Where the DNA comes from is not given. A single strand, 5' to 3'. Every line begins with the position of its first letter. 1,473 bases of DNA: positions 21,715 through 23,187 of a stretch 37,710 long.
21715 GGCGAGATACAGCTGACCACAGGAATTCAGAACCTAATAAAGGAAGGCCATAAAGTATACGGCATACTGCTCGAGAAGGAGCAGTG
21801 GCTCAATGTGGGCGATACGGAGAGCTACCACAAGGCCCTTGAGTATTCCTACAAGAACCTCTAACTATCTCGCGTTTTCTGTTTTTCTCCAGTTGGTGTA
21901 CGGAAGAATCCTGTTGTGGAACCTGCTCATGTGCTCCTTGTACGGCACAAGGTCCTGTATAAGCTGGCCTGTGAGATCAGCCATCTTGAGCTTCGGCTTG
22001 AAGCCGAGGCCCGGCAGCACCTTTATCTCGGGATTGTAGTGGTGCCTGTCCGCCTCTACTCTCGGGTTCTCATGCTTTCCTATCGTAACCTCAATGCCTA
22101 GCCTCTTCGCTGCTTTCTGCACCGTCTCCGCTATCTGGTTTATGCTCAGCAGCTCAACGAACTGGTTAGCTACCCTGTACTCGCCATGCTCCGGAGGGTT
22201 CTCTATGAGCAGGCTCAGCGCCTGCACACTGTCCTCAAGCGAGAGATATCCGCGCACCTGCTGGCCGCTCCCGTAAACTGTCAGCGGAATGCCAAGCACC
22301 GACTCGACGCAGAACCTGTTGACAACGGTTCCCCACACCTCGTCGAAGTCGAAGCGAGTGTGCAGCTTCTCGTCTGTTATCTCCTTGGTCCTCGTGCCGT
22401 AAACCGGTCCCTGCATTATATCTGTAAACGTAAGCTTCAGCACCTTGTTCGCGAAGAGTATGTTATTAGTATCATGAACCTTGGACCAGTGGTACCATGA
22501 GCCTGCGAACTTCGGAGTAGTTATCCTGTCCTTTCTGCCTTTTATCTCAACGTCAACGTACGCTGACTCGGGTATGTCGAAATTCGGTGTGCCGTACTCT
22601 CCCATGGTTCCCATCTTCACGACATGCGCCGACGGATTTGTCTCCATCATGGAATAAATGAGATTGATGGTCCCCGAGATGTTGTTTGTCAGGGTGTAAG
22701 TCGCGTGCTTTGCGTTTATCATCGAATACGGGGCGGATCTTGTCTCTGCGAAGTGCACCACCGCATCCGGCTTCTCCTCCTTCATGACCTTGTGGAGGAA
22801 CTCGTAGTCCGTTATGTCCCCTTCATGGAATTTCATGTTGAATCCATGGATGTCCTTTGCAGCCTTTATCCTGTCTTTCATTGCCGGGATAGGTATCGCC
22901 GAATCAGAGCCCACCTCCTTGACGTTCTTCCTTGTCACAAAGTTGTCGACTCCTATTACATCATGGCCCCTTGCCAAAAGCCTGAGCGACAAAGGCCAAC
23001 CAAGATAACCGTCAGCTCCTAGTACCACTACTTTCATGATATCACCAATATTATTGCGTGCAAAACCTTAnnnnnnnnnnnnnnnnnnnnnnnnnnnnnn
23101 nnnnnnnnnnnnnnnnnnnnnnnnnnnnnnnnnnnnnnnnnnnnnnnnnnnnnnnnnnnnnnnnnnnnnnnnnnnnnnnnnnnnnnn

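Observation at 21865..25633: Operon joining sulfate activation (CysD/CysN-like) directly to UDP-sulfoquinovose synthase, with no sulfite-forming enzyme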

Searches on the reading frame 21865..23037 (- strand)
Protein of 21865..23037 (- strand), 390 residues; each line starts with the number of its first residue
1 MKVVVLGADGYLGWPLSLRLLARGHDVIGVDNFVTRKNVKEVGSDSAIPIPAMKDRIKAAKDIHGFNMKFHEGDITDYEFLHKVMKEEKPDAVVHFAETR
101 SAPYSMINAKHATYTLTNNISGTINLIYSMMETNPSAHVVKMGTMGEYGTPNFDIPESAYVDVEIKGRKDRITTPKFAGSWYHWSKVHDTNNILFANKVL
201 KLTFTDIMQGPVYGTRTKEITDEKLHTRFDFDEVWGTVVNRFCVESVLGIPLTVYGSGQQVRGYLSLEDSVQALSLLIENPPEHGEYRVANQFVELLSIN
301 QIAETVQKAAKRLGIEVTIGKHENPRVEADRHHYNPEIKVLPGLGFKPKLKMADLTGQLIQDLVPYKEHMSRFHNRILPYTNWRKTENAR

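Call 3: search_protein_families(library=pfam, proteins=[window:21865-23037:-], max_evalue=0.01)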
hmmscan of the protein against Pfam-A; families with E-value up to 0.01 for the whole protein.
window:21865-23037:- (390 aa): 6 families
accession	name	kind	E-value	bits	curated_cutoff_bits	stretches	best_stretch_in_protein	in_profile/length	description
PF01370.27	Epimerase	-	2.5e-25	89.7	20.9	1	3-287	1-234/240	NAD dependent epimerase/dehydratase family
PF16363.11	GDP_Man_Dehyd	-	2.5e-19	70.4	27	1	5-152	2-137/332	GDP-mannose 4,6 dehydratase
PF04321.23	RmlD_sub_bind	-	2.3e-06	27.4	27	1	1-97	1-59/287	RmlD substrate binding domain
PF02719.21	Polysacc_synt_2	-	7.7e-05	22.4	20.2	1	66-134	54-119/293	Polysaccharide biosynthesis protein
PF03721.20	UDPG_MGDP_dh_N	-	0.001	19.1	27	1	1-45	1-42/187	UDP-glucose/GDP-mannose dehydrogenase family, NAD binding domain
PF01073.25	3Beta_HSD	-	0.0035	16.9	22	1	4-131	1-104/280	3-beta hydroxysteroid dehydrogenase/isomerase family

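Call 4: search_protein_families(library=ncbifam, proteins=[window:21865-23037:-], max_evalue=0.01)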
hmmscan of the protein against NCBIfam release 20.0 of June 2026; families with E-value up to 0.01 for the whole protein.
window:21865-23037:- (390 aa): 20 families
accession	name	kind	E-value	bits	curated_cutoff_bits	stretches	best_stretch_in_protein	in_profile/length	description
NF041015.1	UDPsulfquin_syn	equivalog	8.4e-190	630.7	575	1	1-384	1-384/384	UDP-sulfoquinovose synthase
TIGR01181.1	dTDP_gluc_dehyt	equivalog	1.3e-16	60.6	365.1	2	61-150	44-131/321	dTDP-glucose 4,6-dehydratase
TIGR01179.1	galE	equivalog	3.1e-14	52.6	262.3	1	2-152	1-129/332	UDP-glucose 4-epimerase GalE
NF007956.0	PRK10675.1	subfamily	9e-12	44.8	394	1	1-139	1-120/338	UDP-glucose 4-epimerase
TIGR04180.1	EDH_00030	hypoth_equivalog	1.3e-09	37.5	475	1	3-156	1-134/297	NAD-dependent 4,6-dehydratase LegB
NF007582.0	PRK10217.1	equivalog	6.6e-08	32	698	1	243-281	205-243/355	dTDP-glucose 4,6-dehydratase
NF007490.0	PRK10084.1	subfamily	4.9e-07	29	649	0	68-127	52-108/361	dTDP-glucose 4,6-dehydratase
TIGR02622.1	CDP_4_6_dhtase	equivalog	7.2e-06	25.4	278.45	1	2-144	6-129/352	CDP-glucose 4,6-dehydratase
NF008872.0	PRK11908.1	equivalog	7.6e-05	21.9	294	0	236-313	195-274/349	bifunctional UDP-4-keto-pentose/UDP-xylose synthase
NF043036.1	ErythonDh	equivalog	0.00012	21.4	325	1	1-150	1-131/321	D-erythronate dehydrogenase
TIGR02197.1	heptose_epim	equivalog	0.00013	21.3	274.6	0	3-131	1-103/316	ADP-glyceromanno-heptose 6-epimerase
NF004520.0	PRK05865.1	equivalog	0.00067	17.6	1509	1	1-31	1-31/854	sugar epimerase family protein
TIGR03026.1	NDP-sugDHase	subfamily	0.00069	18.5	189.8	1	1-42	1-39/413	nucleotide sugar dehydrogenase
TIGR01472.1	gmd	equivalog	0.00085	18.6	415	1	65-133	53-118/342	GDP-mannose 4,6-dehydratase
TIGR01214.1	rmlD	equivalog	0.0017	17.5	224.05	1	2-97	1-58/285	dTDP-4-dehydrorhamnose reductase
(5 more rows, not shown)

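Call 10: find_encoding_contigs(protein=window:21865-23037:-, flank=10000, max_places=6)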
Protein window:21865-23037:- (390 aa): 3 contigs read that carry it; 2 places shown.
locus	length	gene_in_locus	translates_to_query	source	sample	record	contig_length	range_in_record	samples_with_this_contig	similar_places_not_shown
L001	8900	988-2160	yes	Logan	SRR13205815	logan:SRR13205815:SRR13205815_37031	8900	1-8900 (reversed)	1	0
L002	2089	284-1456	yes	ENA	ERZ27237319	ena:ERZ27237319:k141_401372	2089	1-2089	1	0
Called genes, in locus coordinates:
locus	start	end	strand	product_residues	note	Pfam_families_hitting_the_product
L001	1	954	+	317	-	?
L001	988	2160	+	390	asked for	PF01370:Epimerase, PF04321:RmlD_sub_bind (faint), PF16363:GDP_Man_Dehyd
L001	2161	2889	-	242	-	PF00483:NTP_transferase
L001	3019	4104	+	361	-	PF20706:GT4-conflict (weak), PF00534:Glycos_transf_1, PF13692:Glyco_trans_1_4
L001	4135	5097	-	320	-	PF05368:NmrA, PF01073:3Beta_HSD, PF01370:Epimerase, PF02719:Polysacc_synt_2, PF04321:RmlD_sub_bind (weak), PF07993:NAD_binding_4 (faint), PF13460:NAD_binding_10, PF16363:GDP_Man_Dehyd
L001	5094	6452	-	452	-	PF02878:PGM_PMM_I, PF02879:PGM_PMM_II, PF02880:PGM_PMM_III, PF00408:PGM_PMM_IV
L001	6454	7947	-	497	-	PF01663:Phosphodiest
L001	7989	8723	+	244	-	PF00730:HhH-GPD, PF00633:HHH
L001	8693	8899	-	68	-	?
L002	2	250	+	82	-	?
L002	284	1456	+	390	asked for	PF01370:Epimerase, PF04321:RmlD_sub_bind (faint), PF16363:GDP_Man_Dehyd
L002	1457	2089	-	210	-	?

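Call 23: find_related_loci(query=window:21865-23037:-, collection=genome_contigs, flank=10000)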
Query window:21865-23037:- (390 aa) in genome_contigs; peptide patterns used: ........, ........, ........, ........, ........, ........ (x = any residue, [..] = any of these).
347 stretches matched a pattern; 312 encode a relative of the query (tblastn E <= 1e-3); the best 80 are kept; 80 distinct loci.
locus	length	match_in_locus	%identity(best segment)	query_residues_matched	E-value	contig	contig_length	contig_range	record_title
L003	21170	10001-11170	85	1-390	0e+0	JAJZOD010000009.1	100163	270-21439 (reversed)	MAG: Candidatus Micrarchaeota archaeon isolate MAS4.bin50 NODE_85_length_100163_cov_19.204596, whole genome shotgun sequ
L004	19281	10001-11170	77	1-390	0e+0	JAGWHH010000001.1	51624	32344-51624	MAG: Candidatus Micrarchaeota archaeon isolate REEA73 REEA73_1_length_51624_cov_4.022562, whole genome shotgun sequence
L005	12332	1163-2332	76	1-390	0e+0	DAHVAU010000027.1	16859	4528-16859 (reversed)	MAG TPA_asm: Candidatus Micrarchaeota archaeon isolate clean2084 k141_440769, whole genome shotgun sequence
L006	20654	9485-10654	75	1-390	0e+0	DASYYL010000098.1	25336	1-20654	MAG TPA_asm: Verrucomicrobiia bacterium isolate SMAG_U6334 k141_167297, whole genome shotgun sequence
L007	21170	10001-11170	74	1-390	0e+0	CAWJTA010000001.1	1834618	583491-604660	MAG: uncultured Verrucomicrobiae bacterium isolate MFD04463.bin.1.72 genome assembly, contig: contig_20375, whole genome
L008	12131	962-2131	74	1-390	0e+0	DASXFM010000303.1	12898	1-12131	MAG TPA_asm: Verrucomicrobiia bacterium isolate SMAG_U5138 k141_3219696, whole genome shotgun sequence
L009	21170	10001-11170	73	1-390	0e+0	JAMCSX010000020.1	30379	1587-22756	MAG: Candidatus Marsarchaeota archaeon isolate FK_Sedi_A_Bin.195 NODE_3060_length_30379_cov_5.11414, whole genome shotgu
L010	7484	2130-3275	66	1-384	9e-180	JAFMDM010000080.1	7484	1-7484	MAG: Methanobacteriota archaeon isolate CPBay_Spr30G08_79 NODE_6463_length_7484_cov_4.895410, whole genome shotgun seque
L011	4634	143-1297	62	1-384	2e-174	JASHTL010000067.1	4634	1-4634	MAG: Candidatus Micrarchaeota archaeon isolate JOPF152 JOPF_N071_contig_46844, whole genome shotgun sequence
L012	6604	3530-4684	62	1-385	8e-170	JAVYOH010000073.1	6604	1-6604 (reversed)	MAG: Saccharolobus sp. isolate DRTY-1_201705_bins_33 DRTY-1_201705_bins_33_scaffold_73, whole genome shotgun sequence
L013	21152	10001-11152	63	1-384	4e-167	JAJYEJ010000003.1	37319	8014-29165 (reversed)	MAG: Candidatus Micrarchaeota archaeon isolate DBS1-1.bin37 NODE_1682_length_37319_cov_17.675683, whole genome shotgun s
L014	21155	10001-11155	61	1-384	3e-164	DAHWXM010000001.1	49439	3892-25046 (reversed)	MAG TPA_asm: Candidatus Micrarchaeota archaeon isolate clean2166 k141_207772, whole genome shotgun sequence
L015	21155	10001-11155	61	1-384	1e-163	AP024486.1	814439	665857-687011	MAG: Candidatus Micrarchaeota archaeon ARM-1 DNA, complete genome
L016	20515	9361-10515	59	1-385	5e-163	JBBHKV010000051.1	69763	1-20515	Sulfolobaceae archaeon RB850M NODE_8_length_69763_cov_25.979380, whole genome shotgun sequence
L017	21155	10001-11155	59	1-384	2e-160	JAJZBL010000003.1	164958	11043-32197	MAG: Candidatus Micrarchaeota archaeon isolate HSP2.bin36 NODE_35_length_164958_cov_3.927429, whole genome shotgun seque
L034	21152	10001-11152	55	1-385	1e-144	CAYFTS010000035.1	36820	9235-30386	MAG TPA_asm: uncultured Candidatus Bathyarchaeia archaeon isolate ERP108616_co1_179 genome assembly, contig: k119_186112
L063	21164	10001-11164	52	1-388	1e-138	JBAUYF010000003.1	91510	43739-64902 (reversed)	MAG: Thermoplasmata archaeon isolate MFD09290_ilm_asm_bin4 k127_185231, whole genome shotgun sequence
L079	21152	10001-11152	52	1-384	4e-136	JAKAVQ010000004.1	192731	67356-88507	MAG: Thermoplasmata archaeon isolate YP4.bin112 NODE_63_length_192731_cov_4.242254, whole genome shotgun sequence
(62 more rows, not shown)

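Call 44: search_protein_families(library=pfam, proteins=[L063:7735-9918:+, L063:11269-12183:+, L063:12218-12778:-, L063:12969-14147:+, L063:14178-15602:-, L063:15673-18375:-, L034:5423-6544:-, L034:7008-8126:-, L034:8123-8845:-, L034:9049-9855:-], max_evalue=0.001)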
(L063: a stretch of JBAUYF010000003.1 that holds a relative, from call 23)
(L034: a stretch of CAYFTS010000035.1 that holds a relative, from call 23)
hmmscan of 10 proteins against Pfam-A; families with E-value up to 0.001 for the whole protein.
L063:7735-9918:+ (727 aa): 4 families
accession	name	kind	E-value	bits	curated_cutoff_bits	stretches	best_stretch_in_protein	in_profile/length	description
PF13632.12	Glyco_trans_2_3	-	1.6e-23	84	27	1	469-659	1-187/198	Glycosyl transferase family group 2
PF13641.12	Glyco_tranf_2_3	-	8.1e-18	65.7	27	1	382-609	1-230/230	Glycosyltransferase like family 2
PF00535.33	Glycos_transf_2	-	1.1e-16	61.6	23.3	1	385-518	1-129/168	Glycosyl transferase family 2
PF13506.12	Glyco_transf_21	-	2.8e-06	27.4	21.7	1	453-608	17-174/174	Glycosyl transferase family 21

L063:11269-12183:+ (304 aa): 1 family
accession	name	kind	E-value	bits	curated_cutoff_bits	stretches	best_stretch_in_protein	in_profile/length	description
PF00483.29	NTP_transferase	-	1.8e-21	77.2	21.2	1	7-283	6-241/245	Nucleotidyl transferase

L063:12218-12778:- (186 aa): 5 families
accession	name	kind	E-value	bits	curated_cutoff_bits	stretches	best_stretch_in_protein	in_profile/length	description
PF01583.26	APS_kinase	-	1.5e-60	204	21.1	1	7-154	2-152/152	Adenylylsulphate kinase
PF13671.12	AAA_33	-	1.1e-06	29.5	27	1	10-121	2-116/143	AAA domain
PF08433.16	KTI12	-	4.6e-06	26.8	22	1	10-118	4-114/271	Chromatin associated protein KTI12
PF20720.3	nSTAND3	-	0.00061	20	27.2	0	6-38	17-48/155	Novel STAND NTPase 3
PF13238.12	AAA_18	-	0.00068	20.5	29.4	0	10-43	1-25/128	AAA domain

L063:12969-14147:+ (392 aa): 0 families

L063:14178-15602:- (474 aa): 1 family
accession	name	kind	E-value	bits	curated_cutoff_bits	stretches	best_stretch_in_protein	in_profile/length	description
PF01663.27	Phosphodiest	-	1.1e-41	144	23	1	13-414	1-342/342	Type I phosphodiesterase / nucleotide pyrophosphatase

L063:15673-18375:- (900 aa): 1 family
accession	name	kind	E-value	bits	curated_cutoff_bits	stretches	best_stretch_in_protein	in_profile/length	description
PF06742.16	DUF1214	-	6.5e-06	27.1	25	0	433-459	21-47/112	Protein of unknown function (DUF1214)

L034:5423-6544:- (373 aa): 1 family
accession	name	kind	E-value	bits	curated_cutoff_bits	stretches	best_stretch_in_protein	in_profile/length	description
PF02163.28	Peptidase_M50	-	1.4e-18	67.5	27.2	1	126-306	2-218/221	Peptidase family M50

L034:7008-8126:- (372 aa): 2 families
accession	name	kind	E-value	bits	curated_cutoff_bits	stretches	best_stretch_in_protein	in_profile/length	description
PF01747.23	ATP-sulfurylase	-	2.5e-80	269.3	24.3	1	165-370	5-212/212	ATP-sulfurylase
PF14306.12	PUA_2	-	2.5e-38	131.6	27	1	6-160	3-159/159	PUA-like domain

L034:8123-8845:- (240 aa): 1 family
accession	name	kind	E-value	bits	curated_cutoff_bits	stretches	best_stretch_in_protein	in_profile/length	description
PF01507.26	PAPS_reduct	-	8.2e-52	176.2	22.5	1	35-210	2-175/175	Phosphoadenosine phosphosulfate reductase domain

L034:9049-9855:- (268 aa): 2 families
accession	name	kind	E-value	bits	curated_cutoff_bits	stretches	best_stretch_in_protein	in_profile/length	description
PF01978.25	TrmB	-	1e-16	61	25.6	1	4-68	3-67/68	Sugar-specific transcriptional regulator TrmB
PF13091.12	PLDc_2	-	0.00067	19.9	27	0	139-207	9-74/132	PLD-like domain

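Call 73: search_protein_families(library=pfam, proteins=[L015:5462-6175:-, L015:6172-6927:-, L015:6902-8632:-, L015:8688-9764:-, L015:11284-11658:+, L015:11730-12656:-, L015:12760-13566:+, L015:13703-14848:-, L015:15059-16357:+, L015:16357-17292:+], max_evalue=0.001)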
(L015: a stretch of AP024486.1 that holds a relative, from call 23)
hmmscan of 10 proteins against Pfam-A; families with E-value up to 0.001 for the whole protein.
L015:5462-6175:- (237 aa): 0 families

L015:6172-6927:- (251 aa): 4 families
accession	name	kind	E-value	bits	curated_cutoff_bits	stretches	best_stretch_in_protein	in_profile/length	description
PF13085.11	Fer2_3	-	1.3e-30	106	27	1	11-111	1-103/107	2Fe-2S iron-sulfur cluster binding domain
PF13183.11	Fer4_8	-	3.6e-09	37.5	27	1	146-218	2-68/68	4Fe-4S dicluster domain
PF12838.12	Fer4_7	-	4.1e-05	24.4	27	1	148-217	1-51/52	4Fe-4S dicluster domain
PF13534.11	Fer4_17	-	9.9e-05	23.3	22.2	1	148-218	1-60/61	4Fe-4S dicluster domain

L015:6902-8632:- (576 aa): 6 families
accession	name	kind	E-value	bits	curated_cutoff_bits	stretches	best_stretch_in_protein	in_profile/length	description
PF00890.30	FAD_binding_2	-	1.7e-98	330.9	20.4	1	11-392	1-414/414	FAD binding domain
PF02910.25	Succ_DH_flav_C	-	7e-28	97.6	20.8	1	449-559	2-116/130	Fumarate reductase flavoprotein C-term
PF01946.23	Thi4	-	1.2e-07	31.7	26.2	0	6-42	14-51/235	Thi4 family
PF03486.20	HI0933_like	-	1.6e-06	28.2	50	0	11-41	2-32/244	HI0933-like protein Rossmann domain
PF01266.30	DAO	-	5.8e-06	26.5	27.9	1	11-118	1-91/353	FAD dependent oxidoreductase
PF07992.20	Pyr_redox_2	-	0.00015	21.7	26.1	0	11-200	2-109/291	Pyridine nucleotide-disulphide oxidoreductase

L015:8688-9764:- (358 aa): 1 family
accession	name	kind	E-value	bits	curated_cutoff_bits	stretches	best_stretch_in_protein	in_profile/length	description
PF01145.31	Band_7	-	8.4e-38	130.6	23.6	1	95-265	2-175/176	SPFH domain / Band 7 family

L015:11284-11658:+ (124 aa): 0 families

L015:11730-12656:- (308 aa): 5 families
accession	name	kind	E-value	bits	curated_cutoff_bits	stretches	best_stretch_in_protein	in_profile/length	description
PF01370.27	Epimerase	-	3.1e-13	50.1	20.9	1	4-230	1-240/240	NAD dependent epimerase/dehydratase family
PF08338.16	DUF1731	-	1.6e-07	31.3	27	1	263-305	4-45/47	Domain of unknown function (DUF1731)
PF01073.25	3Beta_HSD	-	5.5e-07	29.3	22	1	6-125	2-119/280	3-beta hydroxysteroid dehydrogenase/isomerase family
PF05368.20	NmrA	-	2e-05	24.8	27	1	2-60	3-60/298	NmrA-like family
PF13460.12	NAD_binding_10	-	0.00036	20.9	27.2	1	8-172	1-145/184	NAD(P)H-binding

L015:12760-13566:+ (268 aa): 7 families
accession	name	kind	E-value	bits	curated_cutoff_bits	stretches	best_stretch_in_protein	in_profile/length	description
PF01656.29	CbiA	-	8.5e-17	61.7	25.4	1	6-210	2-123/125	CobQ/CobB/MinD/ParA nucleotide binding domain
PF13614.12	AAA_31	-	1.3e-16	61.5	27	1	6-161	5-167/177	AAA domain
PF10609.15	ParA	-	8.3e-15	55.3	27.1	1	4-171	5-173/246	NUBPL iron-transfer P-loop NTPase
PF02374.21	ArsA_ATPase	-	1.4e-07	31.5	24.3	1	6-42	4-40/305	Anion-transporting ATPase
PF06564.18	CBP_BcsQ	-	8.6e-06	25.9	21.3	1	6-229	5-230/234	Cellulose biosynthesis protein BcsQ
PF16575.11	CLP1_P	-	6.3e-05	23.3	26.6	1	13-176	4-164/188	mRNA cleavage and polyadenylation factor CLP1 P-loop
PF09140.17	MipZ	-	0.00084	19.2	20.7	0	6-122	4-108/262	ATPase MipZ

L015:13703-14848:- (381 aa): 0 families

L015:15059-16357:+ (432 aa): 2 families
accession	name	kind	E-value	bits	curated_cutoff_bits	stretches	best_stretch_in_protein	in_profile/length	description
PF00152.25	tRNA-synt_2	-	1.3e-77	261.4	25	1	114-425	3-306/308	tRNA synthetases class II (D, K and N)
PF01336.31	tRNA_anti-codon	-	1.3e-09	38.3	27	1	21-98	2-74/75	OB-fold nucleic acid binding domain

L015:16357-17292:+ (311 aa): 1 family
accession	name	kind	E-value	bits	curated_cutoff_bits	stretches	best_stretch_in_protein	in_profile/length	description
PF01148.25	CTP_transf_1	-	0.00089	19.6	24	1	94-283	7-205/264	Cytidylyltransferase family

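Call 89: search_protein_families(library=ncbifam, proteins=[L015:10001-11158:+, L007:10001-11173:+, L063:14178-15602:-, L063:12969-14147:+], max_evalue=0.00001)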
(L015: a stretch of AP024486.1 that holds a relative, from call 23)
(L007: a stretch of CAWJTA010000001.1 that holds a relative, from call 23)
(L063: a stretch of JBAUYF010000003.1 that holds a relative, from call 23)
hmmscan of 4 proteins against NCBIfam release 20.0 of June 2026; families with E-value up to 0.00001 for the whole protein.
L015:10001-11158:+ (385 aa): 11 families
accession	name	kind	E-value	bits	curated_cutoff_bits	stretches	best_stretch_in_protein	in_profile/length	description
NF041015.1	UDPsulfquin_syn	equivalog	4.3e-190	631.6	575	1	1-385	1-384/384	UDP-sulfoquinovose synthase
TIGR01181.1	dTDP_gluc_dehyt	equivalog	6.1e-16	58.4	365.1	1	5-150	4-131/321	dTDP-glucose 4,6-dehydratase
TIGR01179.1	galE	equivalog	6.4e-14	51.5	262.3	1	2-152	1-129/332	UDP-glucose 4-epimerase GalE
TIGR02197.1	heptose_epim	equivalog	4.4e-10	39.2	274.6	0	255-364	207-313/316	ADP-glyceromanno-heptose 6-epimerase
NF007490.0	PRK10084.1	subfamily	7.1e-10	38.4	649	0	1-132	1-113/361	dTDP-glucose 4,6-dehydratase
NF007956.0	PRK10675.1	subfamily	7.9e-10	38.4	394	1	1-138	1-119/338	UDP-glucose 4-epimerase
TIGR04180.1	EDH_00030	hypoth_equivalog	3.4e-09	36.2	475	1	3-153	1-130/297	NAD-dependent 4,6-dehydratase LegB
NF007582.0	PRK10217.1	equivalog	6.5e-08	32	698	0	2-132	3-114/355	dTDP-glucose 4,6-dehydratase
TIGR02622.1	CDP_4_6_dhtase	equivalog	2.8e-07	30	278.45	1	62-142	56-127/352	CDP-glucose 4,6-dehydratase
NF008872.0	PRK11908.1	equivalog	7.1e-06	25.3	294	0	237-333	196-295/349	bifunctional UDP-4-keto-pentose/UDP-xylose synthase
NF005998.1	PRK08125.1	equivalog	7.3e-06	24.6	777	0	242-309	515-584/649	bifunctional UDP-4-amino-4-deoxy-L-arabinose formyltransferase/UDP-glucuronic acid oxidase ArnA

L007:10001-11173:+ (391 aa): 8 families
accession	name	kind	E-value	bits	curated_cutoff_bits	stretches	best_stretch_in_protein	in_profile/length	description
NF041015.1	UDPsulfquin_syn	equivalog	1.5e-187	623.3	575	1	1-384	1-384/384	UDP-sulfoquinovose synthase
TIGR01181.1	dTDP_gluc_dehyt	equivalog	3.8e-16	59.1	365.1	2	238-353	191-301/321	dTDP-glucose 4,6-dehydratase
TIGR01179.1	galE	equivalog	1.8e-12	46.7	262.3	1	2-134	1-112/332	UDP-glucose 4-epimerase GalE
NF007956.0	PRK10675.1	subfamily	2.9e-10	39.8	394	1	1-134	1-115/338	UDP-glucose 4-epimerase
NF007490.0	PRK10084.1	subfamily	2e-07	30.3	649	0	244-348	213-319/361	dTDP-glucose 4,6-dehydratase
TIGR04180.1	EDH_00030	hypoth_equivalog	2.4e-07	30.1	475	1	3-164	1-142/297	NAD-dependent 4,6-dehydratase LegB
TIGR02622.1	CDP_4_6_dhtase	equivalog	3.6e-06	26.3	278.45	1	2-144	6-129/352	CDP-glucose 4,6-dehydratase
NF007582.0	PRK10217.1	equivalog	6.1e-06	25.5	698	0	243-287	205-249/355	dTDP-glucose 4,6-dehydratase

L063:14178-15602:- (474 aa): 0 families

L063:12969-14147:+ (392 aa): 0 families
